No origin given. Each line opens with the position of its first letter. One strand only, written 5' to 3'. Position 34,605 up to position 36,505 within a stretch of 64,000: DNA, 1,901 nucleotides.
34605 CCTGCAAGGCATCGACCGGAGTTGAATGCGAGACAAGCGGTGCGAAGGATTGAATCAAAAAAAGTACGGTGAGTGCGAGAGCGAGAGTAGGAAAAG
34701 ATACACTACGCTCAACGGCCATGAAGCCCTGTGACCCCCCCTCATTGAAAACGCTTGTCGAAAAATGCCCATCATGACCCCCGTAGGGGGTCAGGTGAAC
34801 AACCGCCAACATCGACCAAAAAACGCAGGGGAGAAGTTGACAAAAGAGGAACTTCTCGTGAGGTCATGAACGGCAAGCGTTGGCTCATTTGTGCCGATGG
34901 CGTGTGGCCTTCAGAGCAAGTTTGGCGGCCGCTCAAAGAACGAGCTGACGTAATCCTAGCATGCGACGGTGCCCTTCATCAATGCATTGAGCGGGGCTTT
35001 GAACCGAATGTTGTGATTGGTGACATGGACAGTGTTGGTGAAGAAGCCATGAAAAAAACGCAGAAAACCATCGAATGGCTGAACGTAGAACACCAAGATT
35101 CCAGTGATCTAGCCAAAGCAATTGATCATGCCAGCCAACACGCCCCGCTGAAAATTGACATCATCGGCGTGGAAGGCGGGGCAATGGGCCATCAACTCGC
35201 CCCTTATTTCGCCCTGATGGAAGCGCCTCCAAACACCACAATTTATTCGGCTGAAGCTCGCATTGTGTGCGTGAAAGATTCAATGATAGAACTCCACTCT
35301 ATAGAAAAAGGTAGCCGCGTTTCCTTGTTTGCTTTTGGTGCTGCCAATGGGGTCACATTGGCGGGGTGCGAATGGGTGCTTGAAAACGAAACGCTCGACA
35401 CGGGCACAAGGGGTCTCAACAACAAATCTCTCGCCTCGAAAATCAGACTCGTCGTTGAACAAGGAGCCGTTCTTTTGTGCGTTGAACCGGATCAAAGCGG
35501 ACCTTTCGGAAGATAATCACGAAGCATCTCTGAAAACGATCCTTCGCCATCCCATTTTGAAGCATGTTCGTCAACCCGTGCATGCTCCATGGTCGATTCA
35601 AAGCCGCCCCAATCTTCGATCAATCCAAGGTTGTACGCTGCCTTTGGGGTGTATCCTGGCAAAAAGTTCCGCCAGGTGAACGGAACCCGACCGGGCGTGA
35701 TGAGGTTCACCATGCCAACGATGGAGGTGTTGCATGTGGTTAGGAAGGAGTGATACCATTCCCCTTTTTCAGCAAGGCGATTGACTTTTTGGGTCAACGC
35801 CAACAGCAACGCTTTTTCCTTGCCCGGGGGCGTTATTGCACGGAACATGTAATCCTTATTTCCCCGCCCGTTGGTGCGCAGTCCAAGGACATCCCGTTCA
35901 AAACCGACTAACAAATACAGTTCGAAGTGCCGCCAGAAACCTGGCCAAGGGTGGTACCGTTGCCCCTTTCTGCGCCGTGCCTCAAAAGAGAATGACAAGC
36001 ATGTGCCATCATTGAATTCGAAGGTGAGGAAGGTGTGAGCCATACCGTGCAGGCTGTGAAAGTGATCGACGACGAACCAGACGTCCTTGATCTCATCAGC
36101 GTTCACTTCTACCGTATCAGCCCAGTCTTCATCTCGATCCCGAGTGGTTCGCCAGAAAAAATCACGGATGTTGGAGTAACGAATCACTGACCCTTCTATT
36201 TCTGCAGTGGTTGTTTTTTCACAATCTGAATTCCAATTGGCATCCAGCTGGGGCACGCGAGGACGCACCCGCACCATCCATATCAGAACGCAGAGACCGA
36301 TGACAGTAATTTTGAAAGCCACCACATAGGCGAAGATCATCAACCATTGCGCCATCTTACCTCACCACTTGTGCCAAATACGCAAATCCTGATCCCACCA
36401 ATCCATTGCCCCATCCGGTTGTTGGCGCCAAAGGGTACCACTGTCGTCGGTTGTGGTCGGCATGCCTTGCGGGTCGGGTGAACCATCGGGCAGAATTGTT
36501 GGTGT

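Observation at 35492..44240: Tightly packed five-gene minus-strand operon (GT4 - BNR propeller - PPC/TSP3 Ca-binding protein - Ig-like membrane protein - DUF4105-like protein) divergent from a GT2: candidate cell-surface assembly/adhesion module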

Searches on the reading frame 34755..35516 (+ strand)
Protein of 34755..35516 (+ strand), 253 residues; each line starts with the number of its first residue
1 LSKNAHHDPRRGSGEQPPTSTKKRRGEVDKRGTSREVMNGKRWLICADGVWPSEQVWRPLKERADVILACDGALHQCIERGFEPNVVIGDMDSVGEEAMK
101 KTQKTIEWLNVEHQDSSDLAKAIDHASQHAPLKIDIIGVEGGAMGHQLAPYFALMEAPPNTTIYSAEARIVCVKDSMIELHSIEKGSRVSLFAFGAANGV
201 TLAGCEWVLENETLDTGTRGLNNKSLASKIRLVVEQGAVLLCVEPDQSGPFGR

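Call 5: search_protein_families(library=pfam, proteins=[window:34755-35516:+], max_evalue=0.01)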
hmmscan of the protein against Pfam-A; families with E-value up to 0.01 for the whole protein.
window:34755-35516:+ (253 aa): 3 families
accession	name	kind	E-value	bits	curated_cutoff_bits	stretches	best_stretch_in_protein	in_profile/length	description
PF04263.21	TPK_catalytic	-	4e-17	62.6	30.7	1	60-156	4-103/113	Thiamin pyrophosphokinase, catalytic domain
PF04265.19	TPK_B1_binding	-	0.00024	21.1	22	1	184-219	8-45/67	Thiamin pyrophosphokinase, vitamin B1 binding domain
PF01973.23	MptE-like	-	0.0064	16.7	34.6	0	64-104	50-91/171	6-hydroxymethylpterin diphosphokinase MptE-like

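Call 6: search_protein_families(library=ncbifam, proteins=[window:34755-35516:+], max_evalue=0.01)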
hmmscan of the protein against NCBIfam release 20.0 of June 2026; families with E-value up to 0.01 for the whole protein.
window:34755-35516:+ (253 aa): 2 families
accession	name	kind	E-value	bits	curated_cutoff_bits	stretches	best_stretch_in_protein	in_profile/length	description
TIGR01378.1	thi_PPkinase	equivalog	6.3e-31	107.4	76.4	1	53-241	11-205/206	thiamine diphosphokinase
NF040608.1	division_SteA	equivalog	9.6e-08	31.3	150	1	60-106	187-233/369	putative cytokinetic ring protein SteA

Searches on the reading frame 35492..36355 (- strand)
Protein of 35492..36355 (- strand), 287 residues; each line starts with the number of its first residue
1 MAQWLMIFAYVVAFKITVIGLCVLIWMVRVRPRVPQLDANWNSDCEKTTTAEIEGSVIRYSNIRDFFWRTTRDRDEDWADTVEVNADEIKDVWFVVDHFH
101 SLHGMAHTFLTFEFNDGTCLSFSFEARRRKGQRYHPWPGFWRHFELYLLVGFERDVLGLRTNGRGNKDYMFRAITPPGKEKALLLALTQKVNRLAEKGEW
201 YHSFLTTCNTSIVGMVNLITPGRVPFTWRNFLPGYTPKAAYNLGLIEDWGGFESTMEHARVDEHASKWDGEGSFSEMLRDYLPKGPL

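Call 5: search_protein_families(library=pfam, proteins=[window:35492-36355:-], max_evalue=0.01)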
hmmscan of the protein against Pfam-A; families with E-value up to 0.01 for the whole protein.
window:35492-36355:- (287 aa): 1 family
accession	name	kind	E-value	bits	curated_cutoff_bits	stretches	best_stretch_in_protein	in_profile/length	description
PF13387.12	Lnb_N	-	1.3e-20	74.1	22.2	1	76-233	3-174/175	Lnb N-terminal periplasmic domain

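Call 6: search_protein_families(library=ncbifam, proteins=[window:35492-36355:-], max_evalue=0.01)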
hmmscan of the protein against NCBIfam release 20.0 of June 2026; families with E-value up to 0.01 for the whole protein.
window:35492-36355:- (287 aa): 0 families

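Call 11: find_encoding_contigs(protein=window:35492-36355:-, flank=10000, max_places=6)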
Protein window:35492-36355:- (287 aa): 18 contigs read that carry it; 6 places shown.
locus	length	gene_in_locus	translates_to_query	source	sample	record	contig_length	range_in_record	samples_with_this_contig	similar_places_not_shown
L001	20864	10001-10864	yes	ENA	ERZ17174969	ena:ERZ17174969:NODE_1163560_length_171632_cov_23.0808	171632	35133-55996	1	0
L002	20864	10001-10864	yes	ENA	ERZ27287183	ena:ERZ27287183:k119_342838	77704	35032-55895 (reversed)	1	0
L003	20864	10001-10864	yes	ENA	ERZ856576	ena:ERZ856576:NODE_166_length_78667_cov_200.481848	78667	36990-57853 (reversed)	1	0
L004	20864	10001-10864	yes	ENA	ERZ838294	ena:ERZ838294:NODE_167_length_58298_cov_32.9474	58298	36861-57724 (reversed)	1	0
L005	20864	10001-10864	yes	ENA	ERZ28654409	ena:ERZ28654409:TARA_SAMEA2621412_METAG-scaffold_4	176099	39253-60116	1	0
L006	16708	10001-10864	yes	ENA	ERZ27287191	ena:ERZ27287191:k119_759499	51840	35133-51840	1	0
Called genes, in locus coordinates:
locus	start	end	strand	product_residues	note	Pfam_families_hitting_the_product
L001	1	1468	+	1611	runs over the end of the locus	PF13229:Beta_helix, PF21027:Sde0182_C (faint)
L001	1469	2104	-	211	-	PF05724:TPMT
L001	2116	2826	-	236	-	PF00535:Glycos_transf_2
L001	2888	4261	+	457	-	PF08323:Glyco_transf_5 (weak), PF13439:Glyco_transf_4, PF13579:Glyco_trans_4_4, PF20706:GT4-conflict, PF00534:Glycos_transf_1, PF13692:Glyco_trans_1_4, PF13524:Glyco_trans_1_2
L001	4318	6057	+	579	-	-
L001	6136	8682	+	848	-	-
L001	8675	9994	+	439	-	-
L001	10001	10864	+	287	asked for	PF13387:Lnb_N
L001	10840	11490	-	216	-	PF04263:TPK_catalytic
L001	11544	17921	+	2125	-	PF13517:FG-GAP_3 (faint), PF01839:FG-GAP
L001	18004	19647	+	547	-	PF00036:EF-hand_1 (faint), PF13499:EF-hand_7 (weak)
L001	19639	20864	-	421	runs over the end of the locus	PF26233:NicX, PF02073:Peptidase_M29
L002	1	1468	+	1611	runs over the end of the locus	PF13229:Beta_helix, PF21027:Sde0182_C (faint)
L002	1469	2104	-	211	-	PF05724:TPMT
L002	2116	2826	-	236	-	PF00535:Glycos_transf_2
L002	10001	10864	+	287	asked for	PF13387:Lnb_N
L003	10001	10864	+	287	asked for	PF13387:Lnb_N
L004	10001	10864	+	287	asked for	PF13387:Lnb_N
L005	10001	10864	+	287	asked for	PF13387:Lnb_N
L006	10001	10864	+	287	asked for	PF13387:Lnb_N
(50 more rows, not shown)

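Call 24: find_homologous_proteins(query=window:35492-36355:-)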
Query window:35492-36355:- (287 aa): 355 proteins with E <= 0.001 among 715 candidates; the best 120 are listed.
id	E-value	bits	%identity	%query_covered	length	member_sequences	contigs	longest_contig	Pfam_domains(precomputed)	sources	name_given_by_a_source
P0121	7.9e-188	641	93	100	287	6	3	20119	PF13387.13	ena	-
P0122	4.8e-166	569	82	99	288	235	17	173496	PF13387.13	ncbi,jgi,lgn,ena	-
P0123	2.0e-163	561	85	91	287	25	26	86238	PF13387.13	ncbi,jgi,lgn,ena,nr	ncbi:MAG: DUF4105 domain-containing protein [Candidatus Poseidoniaceae archaeon]|nr:DUF4105 domain-c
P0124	1.6e-162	558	84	91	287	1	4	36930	PF13387.13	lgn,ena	-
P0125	8.4e-162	555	80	99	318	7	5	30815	PF13387.13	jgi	jgi:hypothetical protein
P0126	1.1e-160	552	81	99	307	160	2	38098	PF13387.13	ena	-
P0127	3.2e-159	547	87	91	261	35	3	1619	PF13387.13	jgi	jgi:hypothetical protein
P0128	3.7e-156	537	100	79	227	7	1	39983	PF13387.13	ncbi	ncbi:MAG TPA: DUF4105 domain-containing protein, partial [Candidatus Poseidoniales archaeon]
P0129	2.9e-148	511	79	92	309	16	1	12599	PF13387.13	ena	-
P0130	3.5e-143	494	74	93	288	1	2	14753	PF13387.13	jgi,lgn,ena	jgi:hypothetical protein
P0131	4.4e-143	494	74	94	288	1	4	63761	PF13387.13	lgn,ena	-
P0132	6.5e-143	493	74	93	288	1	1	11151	PF13387.13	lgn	-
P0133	1.5e-142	492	74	93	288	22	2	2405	PF13387.13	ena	-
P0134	4.1e-142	491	70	99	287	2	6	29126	PF13387.13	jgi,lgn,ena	-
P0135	1.4e-141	489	71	97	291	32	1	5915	PF13387.13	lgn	-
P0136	1.3e-140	486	72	95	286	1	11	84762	PF13387.13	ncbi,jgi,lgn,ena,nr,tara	ncbi:MAG: hypothetical protein CMA63_02880 [Euryarchaeota archaeon]|nr:hypothetical protein [Euryarc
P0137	1.3e-140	486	69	100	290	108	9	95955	PF13387.13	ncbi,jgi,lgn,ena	-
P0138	1.2e-138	479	72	93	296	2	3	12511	PF13387.13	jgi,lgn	jgi:hypothetical protein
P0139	1.7e-138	479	71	94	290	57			PF13387.13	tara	tara:strand:+ start:5293 stop:6165 length:873 start_codon:yes stop_codon:yes gene_type:complete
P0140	1.4e-137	476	69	100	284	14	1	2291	PF13387.13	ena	-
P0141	2.4e-137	475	68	98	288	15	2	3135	PF13387.13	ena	-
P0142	6.8e-137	474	68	98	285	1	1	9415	PF13387.13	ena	-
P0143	1.3e-134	466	68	95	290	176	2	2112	PF13387.13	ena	-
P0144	8.4e-134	464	68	95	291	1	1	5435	PF13387.13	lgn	-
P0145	1.9e-133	462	72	89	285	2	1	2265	PF13387.13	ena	-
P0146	2.0e-133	462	68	95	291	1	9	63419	PF13387.13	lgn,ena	-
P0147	2.7e-133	462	66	100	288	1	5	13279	PF13387.13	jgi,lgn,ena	jgi:hypothetical protein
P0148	2.7e-133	462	66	100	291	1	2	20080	PF13387.13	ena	-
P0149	3.2e-133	462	68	95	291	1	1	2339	PF13387.13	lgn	-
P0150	3.4e-133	462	66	100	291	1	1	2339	PF13387.13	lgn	-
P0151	3.4e-133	462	66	100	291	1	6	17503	PF13387.13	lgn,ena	-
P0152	3.5e-133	462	68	95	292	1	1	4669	PF13387.13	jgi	-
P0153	5.4e-133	461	67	97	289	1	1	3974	PF13387.13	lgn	-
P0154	5.5e-133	461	69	93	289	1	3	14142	PF13387.13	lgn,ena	-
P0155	5.6e-133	461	69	93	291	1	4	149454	PF13387.13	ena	-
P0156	6.3e-133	461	68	95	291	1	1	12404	PF13387.13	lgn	-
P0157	6.4e-133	461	69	93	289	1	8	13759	PF13387.13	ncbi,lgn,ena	-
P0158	6.6e-133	461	69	93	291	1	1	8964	PF13387.13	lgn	-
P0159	7.3e-133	460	68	95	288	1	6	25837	PF13387.13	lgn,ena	-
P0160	7.6e-133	460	69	93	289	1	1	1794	PF13387.13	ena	-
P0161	8.1e-133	460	68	95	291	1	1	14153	PF13387.13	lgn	-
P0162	9.0e-133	460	68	95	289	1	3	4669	PF13387.13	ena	-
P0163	1.2e-132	460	69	93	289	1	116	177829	PF13387.13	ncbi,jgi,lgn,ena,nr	ncbi:DUF4105 domain-containing protein [Euryarchaeota archaeon]|nr:DUF4105 domain-containing protein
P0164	1.2e-132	460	69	93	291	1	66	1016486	PF13387.13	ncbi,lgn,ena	-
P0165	1.2e-132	460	68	95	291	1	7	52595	PF13387.13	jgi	-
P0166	1.4e-132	460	69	93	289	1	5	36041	PF13387.13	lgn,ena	-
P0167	1.4e-132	460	69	93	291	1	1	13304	PF13387.13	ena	-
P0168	1.6e-132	459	66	99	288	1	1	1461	PF13387.13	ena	-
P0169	1.7e-132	459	65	100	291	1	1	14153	PF13387.13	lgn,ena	-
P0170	1.8e-132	459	69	92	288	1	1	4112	PF13387.13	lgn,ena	-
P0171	1.9e-132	459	69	92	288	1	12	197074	PF13387.13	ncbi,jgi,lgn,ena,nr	ncbi:MAG: DUF4105 domain-containing protein [Candidatus Poseidoniales archaeon]|nr:MAG: DUF4105 doma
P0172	2.2e-132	459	68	95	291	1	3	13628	PF13387.13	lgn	-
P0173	2.3e-132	459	68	95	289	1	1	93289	PF13387.13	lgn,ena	-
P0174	2.3e-132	459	68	95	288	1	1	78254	PF13387.13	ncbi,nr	ncbi:MAG: DUF4105 domain-containing protein [Candidatus Poseidoniaceae archaeon]|nr:DUF4105 domain-c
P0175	2.3e-132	459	68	95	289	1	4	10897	PF13387.13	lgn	-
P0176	3.2e-132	458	68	95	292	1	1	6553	PF13387.13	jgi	-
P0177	3.8e-132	458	67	98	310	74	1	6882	PF13387.13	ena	-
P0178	4.2e-132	458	68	95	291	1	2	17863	PF13387.13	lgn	-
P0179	1.0e-131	457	68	92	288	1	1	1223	PF13387.13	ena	-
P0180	1.2e-131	456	69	93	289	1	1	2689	PF13387.13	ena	-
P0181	1.5e-131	456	65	99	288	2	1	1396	PF13387.13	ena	-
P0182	2.2e-131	456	68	92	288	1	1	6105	PF13387.13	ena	-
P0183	2.9e-131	455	67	98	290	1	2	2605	PF13387.13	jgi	-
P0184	3.0e-131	455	67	98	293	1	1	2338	PF13387.13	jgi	-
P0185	2.4e-130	452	65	99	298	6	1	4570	PF13387.13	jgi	-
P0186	3.8e-130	452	67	98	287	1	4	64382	PF13387.13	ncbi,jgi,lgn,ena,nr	ncbi:MAG: DUF4105 domain-containing protein [archaeon]|jgi:hypothetical protein|nr:DUF4105 domain-co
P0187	3.9e-130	451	68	95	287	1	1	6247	PF13387.13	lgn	-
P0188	4.2e-130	451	64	100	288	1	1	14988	PF13387.13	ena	-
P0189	6.2e-130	451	69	92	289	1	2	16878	PF13387.13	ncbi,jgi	jgi:hypothetical protein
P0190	6.2e-130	451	66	98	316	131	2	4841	PF13387.13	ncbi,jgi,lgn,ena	-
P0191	6.4e-130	451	67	98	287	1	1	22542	PF13387.13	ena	-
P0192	7.6e-130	451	67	98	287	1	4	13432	PF13387.13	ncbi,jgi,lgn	jgi:hypothetical protein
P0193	8.4e-130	450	66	98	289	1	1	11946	PF13387.13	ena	-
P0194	8.5e-130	450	66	98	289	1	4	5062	PF13387.13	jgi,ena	-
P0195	9.0e-130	450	66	98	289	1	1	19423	PF13387.13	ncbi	-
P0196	1.3e-129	450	69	92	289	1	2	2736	PF13387.13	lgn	-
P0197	2.1e-129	449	65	93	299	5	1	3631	PF13387.13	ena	-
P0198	2.6e-129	449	67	98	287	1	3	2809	PF13387.13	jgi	jgi:hypothetical protein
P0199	2.8e-129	449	67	98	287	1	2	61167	PF13387.13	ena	-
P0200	2.8e-129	449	66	92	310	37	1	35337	PF13387.13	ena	-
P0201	2.8e-129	449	66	98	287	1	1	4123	PF13387.13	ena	-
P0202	6.5e-129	447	67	98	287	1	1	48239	PF13387.13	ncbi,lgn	-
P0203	8.9e-129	447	64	100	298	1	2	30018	PF13387.13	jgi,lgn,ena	-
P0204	9.8e-129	447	67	98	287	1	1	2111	PF13387.13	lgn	-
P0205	1.0e-128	447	65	98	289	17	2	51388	PF13387.13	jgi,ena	-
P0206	1.5e-128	446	65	93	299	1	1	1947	PF13387.13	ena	-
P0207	1.7e-128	446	65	99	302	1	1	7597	PF13387.13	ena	-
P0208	2.0e-128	446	64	93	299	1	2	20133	PF13387.13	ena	-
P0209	2.1e-128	446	67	98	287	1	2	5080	PF13387.13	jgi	jgi:hypothetical protein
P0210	2.2e-128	446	64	93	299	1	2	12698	PF13387.13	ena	-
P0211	2.5e-128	446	65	93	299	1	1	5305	PF13387.13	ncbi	-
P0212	2.8e-128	445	65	93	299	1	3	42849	PF13387.13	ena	-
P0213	2.9e-128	445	62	100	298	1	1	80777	PF13387.13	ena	-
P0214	3.1e-128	445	65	98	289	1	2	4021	PF13387.13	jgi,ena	-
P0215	3.2e-128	445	64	93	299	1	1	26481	PF13387.13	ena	-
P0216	3.9e-128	445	62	100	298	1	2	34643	PF13387.13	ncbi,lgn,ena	-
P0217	3.9e-128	445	65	93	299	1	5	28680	PF13387.13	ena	-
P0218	4.2e-128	445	66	92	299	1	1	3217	PF13387.13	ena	-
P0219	4.2e-128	445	64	93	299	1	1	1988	PF13387.13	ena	-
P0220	4.2e-128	445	64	93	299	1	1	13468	PF13387.13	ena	-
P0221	4.2e-128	445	64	93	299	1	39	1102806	PF13387.13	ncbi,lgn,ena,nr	ncbi:MAG: DUF4105 domain-containing protein [Candidatus Poseidoniaceae archaeon]|nr:DUF4105 domain-c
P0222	4.2e-128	445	64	93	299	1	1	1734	PF13387.13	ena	-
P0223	4.3e-128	445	64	93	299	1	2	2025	PF13387.13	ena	-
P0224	4.7e-128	445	65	98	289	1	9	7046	PF13387.13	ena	-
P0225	5.5e-128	444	61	100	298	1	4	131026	PF13387.13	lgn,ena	-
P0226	5.7e-128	444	64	93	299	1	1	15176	PF13387.13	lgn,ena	-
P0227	5.7e-128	444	64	93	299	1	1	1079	PF13387.13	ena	-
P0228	5.8e-128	444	64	93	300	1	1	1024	PF13387.13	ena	-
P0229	6.1e-128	444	64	93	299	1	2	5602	PF13387.13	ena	-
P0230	6.2e-128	444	64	93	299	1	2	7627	PF13387.13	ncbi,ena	-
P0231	6.5e-128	444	64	100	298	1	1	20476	PF13387.13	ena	-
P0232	9.2e-128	444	63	99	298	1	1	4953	PF13387.13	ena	-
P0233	1.1e-127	443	64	93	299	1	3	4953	PF13387.13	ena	-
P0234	1.1e-127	443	64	93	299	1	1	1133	PF13387.13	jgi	-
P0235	1.1e-127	443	64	93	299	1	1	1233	PF13387.13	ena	-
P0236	1.1e-127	443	65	92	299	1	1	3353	PF13387.13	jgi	-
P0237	1.2e-127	443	65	98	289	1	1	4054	PF13387.13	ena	-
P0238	1.5e-127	443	67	91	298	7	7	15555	PF13387.13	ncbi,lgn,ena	-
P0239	1.6e-127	443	64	99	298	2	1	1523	PF13387.13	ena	-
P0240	1.9e-127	443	65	92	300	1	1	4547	PF13387.13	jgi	jgi:hypothetical protein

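Call 65: search_solved_structures(query=A2, max_evalue=10, show_alignments=1)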
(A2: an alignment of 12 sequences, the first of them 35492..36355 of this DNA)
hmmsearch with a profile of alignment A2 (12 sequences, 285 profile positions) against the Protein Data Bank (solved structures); distinct sequences matched with E-value up to 10: 6.
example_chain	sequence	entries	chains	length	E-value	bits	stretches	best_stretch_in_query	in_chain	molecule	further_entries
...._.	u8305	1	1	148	0.27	13.4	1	25-80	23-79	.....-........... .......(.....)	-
1h0a_A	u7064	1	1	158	0.31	13.2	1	25-80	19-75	EPSIN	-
1edu_A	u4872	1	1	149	0.37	12.9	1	26-80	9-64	EH domain binding protein EPSIN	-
2dh4_A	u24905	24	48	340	0.43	12.7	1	167-249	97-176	YPL069C | Geranylgeranyl pyrophosphate synthetase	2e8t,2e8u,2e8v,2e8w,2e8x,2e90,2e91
1eyh_A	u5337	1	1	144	0.45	12.7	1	27-80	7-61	EPSIN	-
3mgk_A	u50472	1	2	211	0.65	12.1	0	47-80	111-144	Intracellular protease/amidase related enzyme (ThiJ family)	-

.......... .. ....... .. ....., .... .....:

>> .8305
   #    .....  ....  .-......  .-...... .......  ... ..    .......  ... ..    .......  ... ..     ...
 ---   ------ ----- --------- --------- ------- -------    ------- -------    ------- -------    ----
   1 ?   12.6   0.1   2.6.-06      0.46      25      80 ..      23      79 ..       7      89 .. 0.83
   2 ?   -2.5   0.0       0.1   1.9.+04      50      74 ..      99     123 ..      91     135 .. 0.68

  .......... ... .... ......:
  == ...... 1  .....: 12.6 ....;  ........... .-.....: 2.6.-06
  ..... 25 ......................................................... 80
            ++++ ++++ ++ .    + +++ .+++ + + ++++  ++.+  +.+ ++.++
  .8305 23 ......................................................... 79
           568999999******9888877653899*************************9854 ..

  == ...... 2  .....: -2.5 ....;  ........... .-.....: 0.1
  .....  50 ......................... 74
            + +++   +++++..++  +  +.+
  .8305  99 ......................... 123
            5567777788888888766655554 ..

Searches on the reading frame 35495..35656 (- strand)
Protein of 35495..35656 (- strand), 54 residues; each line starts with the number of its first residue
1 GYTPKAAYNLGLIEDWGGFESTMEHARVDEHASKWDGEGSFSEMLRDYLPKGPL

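Call 92: search_protein_families(library=pfam, proteins=[window:35495-35656:-], max_evalue=10)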
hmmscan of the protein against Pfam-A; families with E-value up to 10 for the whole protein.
seq(54 aa): 0 families
